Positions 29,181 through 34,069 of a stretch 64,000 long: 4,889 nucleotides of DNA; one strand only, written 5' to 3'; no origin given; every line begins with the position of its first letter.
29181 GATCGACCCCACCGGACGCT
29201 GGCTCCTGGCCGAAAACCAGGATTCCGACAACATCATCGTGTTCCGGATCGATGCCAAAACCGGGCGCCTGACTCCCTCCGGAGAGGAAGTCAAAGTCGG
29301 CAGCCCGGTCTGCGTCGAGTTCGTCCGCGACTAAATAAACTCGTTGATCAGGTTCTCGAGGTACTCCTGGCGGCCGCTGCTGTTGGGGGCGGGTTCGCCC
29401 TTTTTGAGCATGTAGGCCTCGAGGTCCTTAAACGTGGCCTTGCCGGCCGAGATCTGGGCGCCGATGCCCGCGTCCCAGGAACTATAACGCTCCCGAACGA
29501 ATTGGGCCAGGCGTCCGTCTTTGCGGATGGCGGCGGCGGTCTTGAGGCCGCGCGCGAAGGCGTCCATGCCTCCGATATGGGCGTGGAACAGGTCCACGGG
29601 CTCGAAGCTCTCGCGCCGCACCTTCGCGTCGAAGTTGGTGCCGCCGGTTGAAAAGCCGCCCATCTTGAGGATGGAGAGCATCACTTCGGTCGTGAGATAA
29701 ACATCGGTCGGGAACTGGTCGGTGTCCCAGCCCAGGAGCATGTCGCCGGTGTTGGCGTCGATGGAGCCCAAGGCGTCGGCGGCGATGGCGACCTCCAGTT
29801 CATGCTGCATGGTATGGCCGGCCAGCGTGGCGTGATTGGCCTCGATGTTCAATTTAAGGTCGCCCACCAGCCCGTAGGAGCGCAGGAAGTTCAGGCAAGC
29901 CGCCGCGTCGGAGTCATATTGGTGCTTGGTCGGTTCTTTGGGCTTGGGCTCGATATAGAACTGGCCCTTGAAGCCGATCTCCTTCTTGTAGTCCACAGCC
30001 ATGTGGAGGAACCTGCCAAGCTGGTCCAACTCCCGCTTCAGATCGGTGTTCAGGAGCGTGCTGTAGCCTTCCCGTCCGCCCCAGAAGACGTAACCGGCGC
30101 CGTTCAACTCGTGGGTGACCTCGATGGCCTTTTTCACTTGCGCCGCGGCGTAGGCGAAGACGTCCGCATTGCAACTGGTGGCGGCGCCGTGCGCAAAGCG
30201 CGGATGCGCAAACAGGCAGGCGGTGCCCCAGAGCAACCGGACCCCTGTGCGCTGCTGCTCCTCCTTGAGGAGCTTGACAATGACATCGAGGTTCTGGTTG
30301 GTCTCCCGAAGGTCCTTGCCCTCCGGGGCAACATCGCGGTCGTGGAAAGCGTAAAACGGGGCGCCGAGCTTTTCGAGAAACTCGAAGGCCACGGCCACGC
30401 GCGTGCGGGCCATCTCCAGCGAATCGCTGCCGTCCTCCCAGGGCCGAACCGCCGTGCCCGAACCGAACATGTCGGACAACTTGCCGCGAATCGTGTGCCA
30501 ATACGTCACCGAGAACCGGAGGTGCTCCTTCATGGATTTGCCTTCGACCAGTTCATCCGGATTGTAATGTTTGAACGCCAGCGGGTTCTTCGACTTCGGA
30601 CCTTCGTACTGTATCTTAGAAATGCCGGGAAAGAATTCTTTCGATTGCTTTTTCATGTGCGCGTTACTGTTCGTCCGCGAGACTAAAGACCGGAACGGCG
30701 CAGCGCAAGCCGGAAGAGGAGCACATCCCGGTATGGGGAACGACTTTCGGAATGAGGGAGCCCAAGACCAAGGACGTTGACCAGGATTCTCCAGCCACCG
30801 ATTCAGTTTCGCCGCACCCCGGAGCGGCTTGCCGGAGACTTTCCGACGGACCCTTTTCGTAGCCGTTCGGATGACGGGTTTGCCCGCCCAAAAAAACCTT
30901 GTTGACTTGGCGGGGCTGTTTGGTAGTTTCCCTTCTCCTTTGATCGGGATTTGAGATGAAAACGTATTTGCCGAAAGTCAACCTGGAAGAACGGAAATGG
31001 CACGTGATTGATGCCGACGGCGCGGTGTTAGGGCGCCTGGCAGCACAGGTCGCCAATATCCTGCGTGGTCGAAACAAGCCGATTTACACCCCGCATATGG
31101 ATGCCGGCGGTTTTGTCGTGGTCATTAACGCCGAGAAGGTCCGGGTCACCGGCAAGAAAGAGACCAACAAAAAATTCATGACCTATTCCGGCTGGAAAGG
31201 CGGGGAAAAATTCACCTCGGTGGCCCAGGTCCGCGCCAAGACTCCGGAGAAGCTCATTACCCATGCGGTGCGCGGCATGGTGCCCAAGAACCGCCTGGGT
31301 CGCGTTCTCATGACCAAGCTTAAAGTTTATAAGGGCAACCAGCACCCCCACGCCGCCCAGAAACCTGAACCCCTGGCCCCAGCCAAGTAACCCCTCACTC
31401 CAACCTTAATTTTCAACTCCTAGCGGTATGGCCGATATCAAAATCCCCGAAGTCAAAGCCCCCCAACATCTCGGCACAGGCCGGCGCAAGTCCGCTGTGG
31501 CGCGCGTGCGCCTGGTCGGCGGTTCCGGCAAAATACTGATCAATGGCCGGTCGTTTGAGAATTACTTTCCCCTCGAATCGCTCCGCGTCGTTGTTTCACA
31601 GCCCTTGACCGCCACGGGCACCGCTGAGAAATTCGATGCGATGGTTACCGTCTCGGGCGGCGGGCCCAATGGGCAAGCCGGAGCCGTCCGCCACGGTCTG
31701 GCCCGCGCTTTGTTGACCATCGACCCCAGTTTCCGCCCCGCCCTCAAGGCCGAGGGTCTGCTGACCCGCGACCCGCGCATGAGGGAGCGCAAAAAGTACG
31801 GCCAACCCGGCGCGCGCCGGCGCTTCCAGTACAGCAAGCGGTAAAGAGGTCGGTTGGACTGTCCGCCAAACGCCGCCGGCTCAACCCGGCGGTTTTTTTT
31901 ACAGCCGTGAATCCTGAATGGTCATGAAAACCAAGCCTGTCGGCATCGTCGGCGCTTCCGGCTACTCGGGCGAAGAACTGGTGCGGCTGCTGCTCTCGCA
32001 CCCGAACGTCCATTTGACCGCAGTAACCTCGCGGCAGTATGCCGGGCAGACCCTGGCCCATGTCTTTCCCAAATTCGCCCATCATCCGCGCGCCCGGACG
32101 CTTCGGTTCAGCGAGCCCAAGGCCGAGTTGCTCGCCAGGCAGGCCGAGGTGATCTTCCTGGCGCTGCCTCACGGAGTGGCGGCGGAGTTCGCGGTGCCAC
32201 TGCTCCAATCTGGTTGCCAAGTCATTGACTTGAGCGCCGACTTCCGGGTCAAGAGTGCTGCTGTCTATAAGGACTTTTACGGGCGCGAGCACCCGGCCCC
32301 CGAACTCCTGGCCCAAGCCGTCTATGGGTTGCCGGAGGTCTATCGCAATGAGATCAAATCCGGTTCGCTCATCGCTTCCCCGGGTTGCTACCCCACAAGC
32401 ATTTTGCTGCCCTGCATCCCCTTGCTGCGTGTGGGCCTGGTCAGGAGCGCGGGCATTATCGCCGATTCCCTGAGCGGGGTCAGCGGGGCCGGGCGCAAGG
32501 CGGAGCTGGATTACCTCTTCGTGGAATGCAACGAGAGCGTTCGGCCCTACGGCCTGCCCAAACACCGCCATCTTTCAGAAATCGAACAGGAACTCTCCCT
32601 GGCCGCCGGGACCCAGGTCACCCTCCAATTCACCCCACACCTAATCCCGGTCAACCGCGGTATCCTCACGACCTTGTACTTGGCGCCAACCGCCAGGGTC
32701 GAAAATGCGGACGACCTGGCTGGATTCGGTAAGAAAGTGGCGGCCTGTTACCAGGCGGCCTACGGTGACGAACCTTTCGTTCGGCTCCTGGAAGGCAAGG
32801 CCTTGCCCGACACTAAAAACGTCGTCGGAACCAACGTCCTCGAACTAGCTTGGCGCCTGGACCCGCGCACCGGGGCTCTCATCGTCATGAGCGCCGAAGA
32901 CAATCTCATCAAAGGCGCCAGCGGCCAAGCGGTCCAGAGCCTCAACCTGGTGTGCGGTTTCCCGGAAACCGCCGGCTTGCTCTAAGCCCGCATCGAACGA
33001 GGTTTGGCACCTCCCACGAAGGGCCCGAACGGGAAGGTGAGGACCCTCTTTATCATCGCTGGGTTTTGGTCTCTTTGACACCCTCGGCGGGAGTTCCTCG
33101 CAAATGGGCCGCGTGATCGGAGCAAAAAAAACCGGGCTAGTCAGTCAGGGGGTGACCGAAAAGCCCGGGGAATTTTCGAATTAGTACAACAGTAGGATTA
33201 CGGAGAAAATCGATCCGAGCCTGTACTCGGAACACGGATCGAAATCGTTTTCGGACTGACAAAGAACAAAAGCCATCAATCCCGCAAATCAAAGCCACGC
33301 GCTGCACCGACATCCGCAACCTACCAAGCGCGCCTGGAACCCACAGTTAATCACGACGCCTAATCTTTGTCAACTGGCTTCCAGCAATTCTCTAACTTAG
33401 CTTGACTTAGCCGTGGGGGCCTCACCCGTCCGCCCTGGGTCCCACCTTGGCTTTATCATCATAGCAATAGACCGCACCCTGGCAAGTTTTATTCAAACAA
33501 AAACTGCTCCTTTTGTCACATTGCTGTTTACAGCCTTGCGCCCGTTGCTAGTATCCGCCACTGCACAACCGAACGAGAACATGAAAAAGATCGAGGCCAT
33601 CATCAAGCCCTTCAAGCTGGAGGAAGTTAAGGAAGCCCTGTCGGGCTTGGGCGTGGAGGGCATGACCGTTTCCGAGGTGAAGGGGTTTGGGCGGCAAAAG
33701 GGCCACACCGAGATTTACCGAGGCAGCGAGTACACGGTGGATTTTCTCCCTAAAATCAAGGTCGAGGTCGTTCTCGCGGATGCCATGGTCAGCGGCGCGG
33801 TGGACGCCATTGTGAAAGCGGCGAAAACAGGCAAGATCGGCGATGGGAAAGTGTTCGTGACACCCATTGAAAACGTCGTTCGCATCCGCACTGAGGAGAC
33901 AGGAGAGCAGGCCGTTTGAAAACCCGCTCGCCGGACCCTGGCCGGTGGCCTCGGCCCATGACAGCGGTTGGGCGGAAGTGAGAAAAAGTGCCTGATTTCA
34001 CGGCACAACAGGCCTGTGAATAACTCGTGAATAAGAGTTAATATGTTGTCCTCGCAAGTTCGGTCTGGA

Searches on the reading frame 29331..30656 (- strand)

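Call 60: search_protein_families(library=pfam, proteins=[window:29331-30656:-], max_evalue=0.00001)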
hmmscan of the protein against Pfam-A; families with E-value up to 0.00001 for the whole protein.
window:29331-30656:- (441 aa): 1 family
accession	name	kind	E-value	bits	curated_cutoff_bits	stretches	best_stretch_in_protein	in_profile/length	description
PF01261.30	AP_endonuc_2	-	9.8e-07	29.1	31.1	1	92-302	2-186/249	Xylose isomerase-like TIM barrel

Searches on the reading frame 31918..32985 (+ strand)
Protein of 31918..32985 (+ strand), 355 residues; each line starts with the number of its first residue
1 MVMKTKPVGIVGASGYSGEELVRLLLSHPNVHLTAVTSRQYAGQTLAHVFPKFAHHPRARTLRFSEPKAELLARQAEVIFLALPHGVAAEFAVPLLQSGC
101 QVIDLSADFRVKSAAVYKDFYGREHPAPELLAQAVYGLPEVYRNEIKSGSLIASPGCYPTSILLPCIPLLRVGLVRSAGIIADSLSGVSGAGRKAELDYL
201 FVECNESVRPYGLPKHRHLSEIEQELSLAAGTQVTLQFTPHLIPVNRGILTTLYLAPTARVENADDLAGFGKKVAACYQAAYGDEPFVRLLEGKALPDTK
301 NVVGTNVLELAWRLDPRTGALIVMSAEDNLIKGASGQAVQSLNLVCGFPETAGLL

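Call 60: search_protein_families(library=pfam, proteins=[window:31918-32985:+], max_evalue=0.00001)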
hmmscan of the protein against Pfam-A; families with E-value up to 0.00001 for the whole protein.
window:31918-32985:+ (355 aa): 3 families
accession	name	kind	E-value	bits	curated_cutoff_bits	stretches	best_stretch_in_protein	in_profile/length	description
PF22698.1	Semialdhyde_dhC_1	-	4.1e-53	180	27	1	157-329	1-165/165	Semialdehyde dehydrogenase, dimerisation domain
PF01118.30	Semialdhyde_dh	-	2.5e-32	112.3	26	1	8-148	2-120/121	Semialdehyde dehydrogenase, NAD binding domain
PF02774.23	Semialdhyde_dhC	-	1.5e-19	71.3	26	1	168-332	3-184/184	Semialdehyde dehydrogenase, dimerisation domain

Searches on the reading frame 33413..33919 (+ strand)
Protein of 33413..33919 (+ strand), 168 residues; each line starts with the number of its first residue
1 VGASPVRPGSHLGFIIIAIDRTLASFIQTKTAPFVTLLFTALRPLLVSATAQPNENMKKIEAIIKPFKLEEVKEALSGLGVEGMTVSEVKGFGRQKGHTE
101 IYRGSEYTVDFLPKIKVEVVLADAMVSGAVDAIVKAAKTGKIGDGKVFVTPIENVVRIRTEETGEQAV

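Call 60: search_protein_families(library=pfam, proteins=[window:33413-33919:+], max_evalue=0.00001)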
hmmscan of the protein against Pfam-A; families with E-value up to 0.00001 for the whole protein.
window:33413-33919:+ (168 aa): 1 family
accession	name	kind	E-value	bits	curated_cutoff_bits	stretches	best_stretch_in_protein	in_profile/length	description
PF00543.27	P-II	-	9.9e-33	113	25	1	57-162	1-102/102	Nitrogen regulatory protein P-II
